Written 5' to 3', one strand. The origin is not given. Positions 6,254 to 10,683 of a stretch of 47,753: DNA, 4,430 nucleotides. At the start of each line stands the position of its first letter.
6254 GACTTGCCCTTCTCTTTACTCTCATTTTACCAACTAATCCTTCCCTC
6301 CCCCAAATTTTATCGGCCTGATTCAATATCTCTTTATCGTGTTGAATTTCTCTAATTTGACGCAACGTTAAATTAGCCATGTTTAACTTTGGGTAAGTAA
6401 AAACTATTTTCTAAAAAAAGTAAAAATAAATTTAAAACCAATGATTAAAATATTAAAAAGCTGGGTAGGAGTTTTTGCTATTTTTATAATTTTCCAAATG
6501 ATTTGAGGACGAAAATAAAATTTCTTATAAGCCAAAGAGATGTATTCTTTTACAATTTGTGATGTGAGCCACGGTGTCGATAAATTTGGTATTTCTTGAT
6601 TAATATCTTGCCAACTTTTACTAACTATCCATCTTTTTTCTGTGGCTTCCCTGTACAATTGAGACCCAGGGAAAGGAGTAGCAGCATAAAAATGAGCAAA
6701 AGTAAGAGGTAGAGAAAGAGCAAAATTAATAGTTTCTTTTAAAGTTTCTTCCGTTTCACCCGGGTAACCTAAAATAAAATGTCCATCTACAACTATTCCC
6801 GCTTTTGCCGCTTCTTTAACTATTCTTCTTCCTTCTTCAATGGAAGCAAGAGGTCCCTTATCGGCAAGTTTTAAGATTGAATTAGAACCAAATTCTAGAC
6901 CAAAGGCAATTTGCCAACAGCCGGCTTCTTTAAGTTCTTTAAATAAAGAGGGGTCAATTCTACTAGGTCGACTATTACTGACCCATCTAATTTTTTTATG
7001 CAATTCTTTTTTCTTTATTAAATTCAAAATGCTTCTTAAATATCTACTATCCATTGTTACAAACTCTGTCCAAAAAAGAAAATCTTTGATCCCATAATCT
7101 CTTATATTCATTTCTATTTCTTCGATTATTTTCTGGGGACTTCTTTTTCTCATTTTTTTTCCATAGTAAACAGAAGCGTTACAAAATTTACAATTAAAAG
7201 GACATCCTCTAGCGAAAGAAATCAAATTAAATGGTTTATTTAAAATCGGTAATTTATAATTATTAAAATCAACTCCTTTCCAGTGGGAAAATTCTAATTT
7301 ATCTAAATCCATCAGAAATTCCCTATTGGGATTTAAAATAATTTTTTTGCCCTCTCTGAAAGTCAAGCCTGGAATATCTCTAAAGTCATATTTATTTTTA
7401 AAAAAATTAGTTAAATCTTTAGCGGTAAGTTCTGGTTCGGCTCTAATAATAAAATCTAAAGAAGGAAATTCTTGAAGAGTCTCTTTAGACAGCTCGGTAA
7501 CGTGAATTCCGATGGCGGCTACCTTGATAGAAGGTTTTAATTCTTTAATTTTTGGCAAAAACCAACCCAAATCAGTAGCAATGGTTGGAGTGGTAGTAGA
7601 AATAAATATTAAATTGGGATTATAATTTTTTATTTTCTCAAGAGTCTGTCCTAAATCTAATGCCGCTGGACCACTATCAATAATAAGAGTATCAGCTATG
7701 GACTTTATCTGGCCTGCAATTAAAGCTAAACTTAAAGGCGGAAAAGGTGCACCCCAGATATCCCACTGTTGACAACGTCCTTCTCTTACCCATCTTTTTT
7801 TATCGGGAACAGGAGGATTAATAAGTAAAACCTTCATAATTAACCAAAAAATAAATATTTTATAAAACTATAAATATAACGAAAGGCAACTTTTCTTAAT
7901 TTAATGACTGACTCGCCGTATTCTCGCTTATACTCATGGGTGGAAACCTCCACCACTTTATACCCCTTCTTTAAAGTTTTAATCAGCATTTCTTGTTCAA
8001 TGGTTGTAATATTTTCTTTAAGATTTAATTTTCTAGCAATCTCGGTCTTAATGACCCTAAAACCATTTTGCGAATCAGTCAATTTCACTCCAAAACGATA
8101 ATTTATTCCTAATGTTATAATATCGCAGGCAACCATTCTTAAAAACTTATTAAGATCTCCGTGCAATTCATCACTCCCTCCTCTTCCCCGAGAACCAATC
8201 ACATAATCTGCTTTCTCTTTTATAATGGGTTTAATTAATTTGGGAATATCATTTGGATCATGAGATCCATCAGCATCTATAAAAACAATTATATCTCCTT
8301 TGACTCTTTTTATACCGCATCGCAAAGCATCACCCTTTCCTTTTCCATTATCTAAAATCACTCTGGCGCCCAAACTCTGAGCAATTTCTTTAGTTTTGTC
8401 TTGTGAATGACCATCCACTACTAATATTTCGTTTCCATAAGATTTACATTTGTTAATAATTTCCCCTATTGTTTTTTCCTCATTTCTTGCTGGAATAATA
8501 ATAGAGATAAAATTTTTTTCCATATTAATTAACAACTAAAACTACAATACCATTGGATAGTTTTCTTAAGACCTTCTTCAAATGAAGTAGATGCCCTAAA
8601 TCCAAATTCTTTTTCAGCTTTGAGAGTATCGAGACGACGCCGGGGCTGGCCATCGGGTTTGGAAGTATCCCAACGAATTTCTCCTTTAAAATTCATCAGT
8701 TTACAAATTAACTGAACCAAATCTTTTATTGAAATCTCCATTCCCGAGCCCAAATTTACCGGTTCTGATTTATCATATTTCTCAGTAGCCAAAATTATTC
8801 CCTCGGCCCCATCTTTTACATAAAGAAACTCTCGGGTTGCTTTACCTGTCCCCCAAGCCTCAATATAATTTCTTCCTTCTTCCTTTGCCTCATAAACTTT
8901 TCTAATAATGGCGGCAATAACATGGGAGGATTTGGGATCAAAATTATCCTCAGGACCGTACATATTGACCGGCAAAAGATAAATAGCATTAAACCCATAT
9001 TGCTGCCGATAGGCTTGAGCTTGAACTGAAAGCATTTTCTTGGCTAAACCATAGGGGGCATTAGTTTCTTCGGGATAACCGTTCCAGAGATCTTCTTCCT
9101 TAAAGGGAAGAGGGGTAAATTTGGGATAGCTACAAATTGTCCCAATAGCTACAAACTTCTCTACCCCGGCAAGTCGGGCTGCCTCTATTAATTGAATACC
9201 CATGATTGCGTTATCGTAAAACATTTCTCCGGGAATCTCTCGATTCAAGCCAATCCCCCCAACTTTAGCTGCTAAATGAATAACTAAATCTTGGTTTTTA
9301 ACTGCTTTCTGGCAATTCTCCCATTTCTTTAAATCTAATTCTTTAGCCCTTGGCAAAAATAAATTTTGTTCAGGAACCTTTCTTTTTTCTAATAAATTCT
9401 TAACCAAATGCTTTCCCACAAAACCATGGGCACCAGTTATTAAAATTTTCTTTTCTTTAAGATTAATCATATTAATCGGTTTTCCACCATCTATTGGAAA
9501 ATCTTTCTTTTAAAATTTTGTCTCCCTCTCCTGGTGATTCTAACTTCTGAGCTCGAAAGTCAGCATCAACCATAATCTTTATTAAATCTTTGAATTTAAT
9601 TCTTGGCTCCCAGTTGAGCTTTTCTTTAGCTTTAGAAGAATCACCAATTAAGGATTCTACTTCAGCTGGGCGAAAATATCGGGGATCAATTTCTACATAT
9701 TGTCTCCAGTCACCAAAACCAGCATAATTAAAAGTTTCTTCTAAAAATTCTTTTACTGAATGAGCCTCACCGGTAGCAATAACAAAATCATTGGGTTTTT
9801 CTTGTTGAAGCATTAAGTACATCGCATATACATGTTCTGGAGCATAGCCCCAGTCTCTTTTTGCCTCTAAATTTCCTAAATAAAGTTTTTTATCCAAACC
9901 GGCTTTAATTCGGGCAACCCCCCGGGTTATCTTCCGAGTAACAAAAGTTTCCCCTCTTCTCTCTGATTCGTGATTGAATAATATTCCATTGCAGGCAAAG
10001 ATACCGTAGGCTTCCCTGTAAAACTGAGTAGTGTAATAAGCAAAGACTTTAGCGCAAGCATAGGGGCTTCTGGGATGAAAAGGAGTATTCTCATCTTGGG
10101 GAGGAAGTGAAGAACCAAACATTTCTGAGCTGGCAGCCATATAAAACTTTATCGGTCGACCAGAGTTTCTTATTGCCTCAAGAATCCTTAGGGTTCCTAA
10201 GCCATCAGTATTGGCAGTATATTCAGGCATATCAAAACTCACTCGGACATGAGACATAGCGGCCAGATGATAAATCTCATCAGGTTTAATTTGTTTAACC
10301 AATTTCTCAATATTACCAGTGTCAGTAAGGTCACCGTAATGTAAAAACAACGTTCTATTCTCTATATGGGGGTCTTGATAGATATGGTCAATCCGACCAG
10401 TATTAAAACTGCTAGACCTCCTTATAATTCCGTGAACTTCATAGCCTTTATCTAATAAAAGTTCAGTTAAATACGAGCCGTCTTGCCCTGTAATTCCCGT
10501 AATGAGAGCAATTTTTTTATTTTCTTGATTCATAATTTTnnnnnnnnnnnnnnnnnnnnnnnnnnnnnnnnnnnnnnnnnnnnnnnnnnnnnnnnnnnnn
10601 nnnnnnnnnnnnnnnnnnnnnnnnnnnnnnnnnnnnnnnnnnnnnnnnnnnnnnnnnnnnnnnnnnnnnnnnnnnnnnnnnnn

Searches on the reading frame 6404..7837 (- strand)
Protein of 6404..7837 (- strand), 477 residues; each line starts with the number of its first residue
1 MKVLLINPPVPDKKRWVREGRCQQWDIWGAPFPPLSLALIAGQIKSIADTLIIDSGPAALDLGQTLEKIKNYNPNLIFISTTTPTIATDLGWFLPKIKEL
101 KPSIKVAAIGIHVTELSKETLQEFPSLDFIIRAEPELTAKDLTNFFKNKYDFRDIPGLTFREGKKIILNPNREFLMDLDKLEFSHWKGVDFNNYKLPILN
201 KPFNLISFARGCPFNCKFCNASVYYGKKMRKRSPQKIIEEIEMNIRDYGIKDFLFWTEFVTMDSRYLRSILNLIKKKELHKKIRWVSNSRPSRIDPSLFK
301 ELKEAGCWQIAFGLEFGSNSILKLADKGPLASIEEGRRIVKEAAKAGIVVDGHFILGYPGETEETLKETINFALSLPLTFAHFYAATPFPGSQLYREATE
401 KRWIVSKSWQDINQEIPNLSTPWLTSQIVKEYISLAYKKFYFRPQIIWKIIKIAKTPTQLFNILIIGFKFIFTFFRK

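Call 3: search_protein_families(library=pfam, proteins=[window:6404-7837:-], max_evalue=0.01)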
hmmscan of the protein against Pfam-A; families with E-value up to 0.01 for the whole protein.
window:6404-7837:- (477 aa): 3 families
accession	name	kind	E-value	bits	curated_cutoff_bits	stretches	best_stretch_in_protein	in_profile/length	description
PF04055.27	Radical_SAM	-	1e-25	91.3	29.5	1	206-373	1-166/166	Radical SAM superfamily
PF02310.24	B12-binding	-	1.8e-05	25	32.1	1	32-141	12-119/121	B12 binding domain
PF13353.11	Fer4_12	-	0.0022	18.7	22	1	207-284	10-87/137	4Fe-4S single cluster domain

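Call 4: search_protein_families(library=ncbifam, proteins=[window:6404-7837:-], max_evalue=0.01)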
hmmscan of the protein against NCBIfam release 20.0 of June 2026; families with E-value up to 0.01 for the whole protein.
window:6404-7837:- (477 aa): 33 families (the best 25 are shown)
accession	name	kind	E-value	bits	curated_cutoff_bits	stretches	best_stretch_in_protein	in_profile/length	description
TIGR03471.1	HpnJ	equivalog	7.9e-69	232.7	577.6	1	47-453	44-445/472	hopanoid biosynthesis associated radical SAM protein HpnJ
TIGR02026.1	BchE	equivalog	2.8e-54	184.8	481.35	1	31-451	19-437/497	magnesium-protoporphyrin IX monomethyl ester anaerobic oxidative cyclase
NF050148.1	rSAM_ApyD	equivalog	1.5e-36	126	750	1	97-399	97-394/645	RiPP biosynthesis radical SAM protein ApyD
NF038361.1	rSAM_Sden_1168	equivalog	6e-31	107.6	575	1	94-408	161-483/560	Sden_1168 family B12-binding radical SAM P-methyltransferase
TIGR04479.1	bcpD_PhpK_rSAM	subfamily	2.6e-28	98.7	600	1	67-373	104-406/504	PhpK family radical SAM P-methyltransferase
TIGR04014.1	B12_SAM_MJ_0865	equivalog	1e-25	90.4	360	1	93-400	60-360/434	methyl-coenzyme M reductase glutamine C-methyltransferase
TIGR04385.1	B12_rSAM_cofa1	equivalog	9.7e-25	87.7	450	1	52-372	40-360/438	B12 lower ligand biosynthesis radical SAM protein BzaD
TIGR04013.1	B12_SAM_MJ_1487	hypoth_equivalog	2.2e-23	82.7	251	1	62-398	31-357/382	TIGR04013 family B12-binding domain/radical SAM domain-containing protein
TIGR03975.1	rSAM_ocin_1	subfamily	1.5e-22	79.9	281.85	1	64-371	119-425/606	RiPP maturation radical SAM C-methyltransferase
TIGR04367.1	HpnR_B12_rSAM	equivalog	4.3e-22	78.3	650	1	34-401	22-376/490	hopanoid C-3 methylase HpnR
TIGR04072.2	rSAM_ladder_B12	equivalog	4.7e-22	78.2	360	1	209-407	186-381/443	lipid biosynthesis B12-binding/radical SAM protein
NF033070.1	rSAM_AprD4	equivalog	2e-20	73.2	500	1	188-406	180-398/456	AprD4 family radical SAM diol-dehydratase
TIGR04190.1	B12_SAM_Ta0216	equivalog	6e-17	61.4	500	1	97-380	103-398/554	TIGR04190 family B12-binding domain/radical SAM domain protein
NF033712.0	B12_rSAM_KedN5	subfamily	1e-16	60.3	700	1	96-365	84-359/624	KedN5 family methylcobalamin-dependent radical SAM C-methyltransferase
TIGR00089.1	TIGR00089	subfamily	4e-14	52.2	251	1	200-384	137-326/429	MiaB/RimO family radical SAM methylthiotransferase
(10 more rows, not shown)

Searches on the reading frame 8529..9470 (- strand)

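Call 26: search_protein_families(library=pfam, proteins=[window:8529-9470:-], max_evalue=0.0001)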
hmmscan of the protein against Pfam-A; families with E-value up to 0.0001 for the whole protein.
window:8529-9470:- (313 aa): 7 families
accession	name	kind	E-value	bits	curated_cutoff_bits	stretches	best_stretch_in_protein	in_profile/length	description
PF01370.27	Epimerase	-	6.3e-54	183.4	20.9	1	9-241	1-240/240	NAD dependent epimerase/dehydratase family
PF16363.11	GDP_Man_Dehyd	-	1.3e-28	100.8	27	1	10-304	1-332/332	GDP-mannose 4,6 dehydratase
PF13460.12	NAD_binding_10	-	3e-09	37.4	27.2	1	13-128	1-117/184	NAD(P)H-binding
PF01073.25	3Beta_HSD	-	3.9e-08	33.1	22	0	44-234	51-234/280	3-beta hydroxysteroid dehydrogenase/isomerase family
PF02719.21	Polysacc_synt_2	-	9.7e-07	28.7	20.2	0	46-111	62-128/293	Polysaccharide biosynthesis protein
PF07993.18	NAD_binding_4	-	3.2e-05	23.6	20.1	0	11-43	1-33/258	Male sterility protein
PF04321.23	RmlD_sub_bind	-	9.9e-05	22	27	0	8-68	2-60/287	RmlD substrate binding domain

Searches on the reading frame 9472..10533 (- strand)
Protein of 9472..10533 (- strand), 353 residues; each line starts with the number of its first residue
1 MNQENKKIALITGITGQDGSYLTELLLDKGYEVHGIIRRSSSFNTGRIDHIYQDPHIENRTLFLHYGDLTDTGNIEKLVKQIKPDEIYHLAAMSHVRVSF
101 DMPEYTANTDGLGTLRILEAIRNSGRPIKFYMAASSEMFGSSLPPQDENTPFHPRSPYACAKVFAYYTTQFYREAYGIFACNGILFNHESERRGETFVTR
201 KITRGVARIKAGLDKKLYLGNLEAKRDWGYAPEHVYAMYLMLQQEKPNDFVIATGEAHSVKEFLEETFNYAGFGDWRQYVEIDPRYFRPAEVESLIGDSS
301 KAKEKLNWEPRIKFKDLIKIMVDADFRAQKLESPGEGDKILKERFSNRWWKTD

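Call 26: search_protein_families(library=pfam, proteins=[window:9472-10533:-], max_evalue=0.0001)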
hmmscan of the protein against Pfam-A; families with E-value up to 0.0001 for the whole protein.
window:9472-10533:- (353 aa): 4 families
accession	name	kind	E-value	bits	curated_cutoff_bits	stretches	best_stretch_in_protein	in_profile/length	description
PF16363.11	GDP_Man_Dehyd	-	6.3e-139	463.5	27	1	10-321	1-332/332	GDP-mannose 4,6 dehydratase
PF01370.27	Epimerase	-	8.2e-70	235.4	20.9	1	9-253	1-240/240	NAD dependent epimerase/dehydratase family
PF02719.21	Polysacc_synt_2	-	4.6e-07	29.8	20.2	1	10-123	2-117/293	Polysaccharide biosynthesis protein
PF04321.23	RmlD_sub_bind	-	1.1e-05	25.1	27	1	10-127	4-95/287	RmlD substrate binding domain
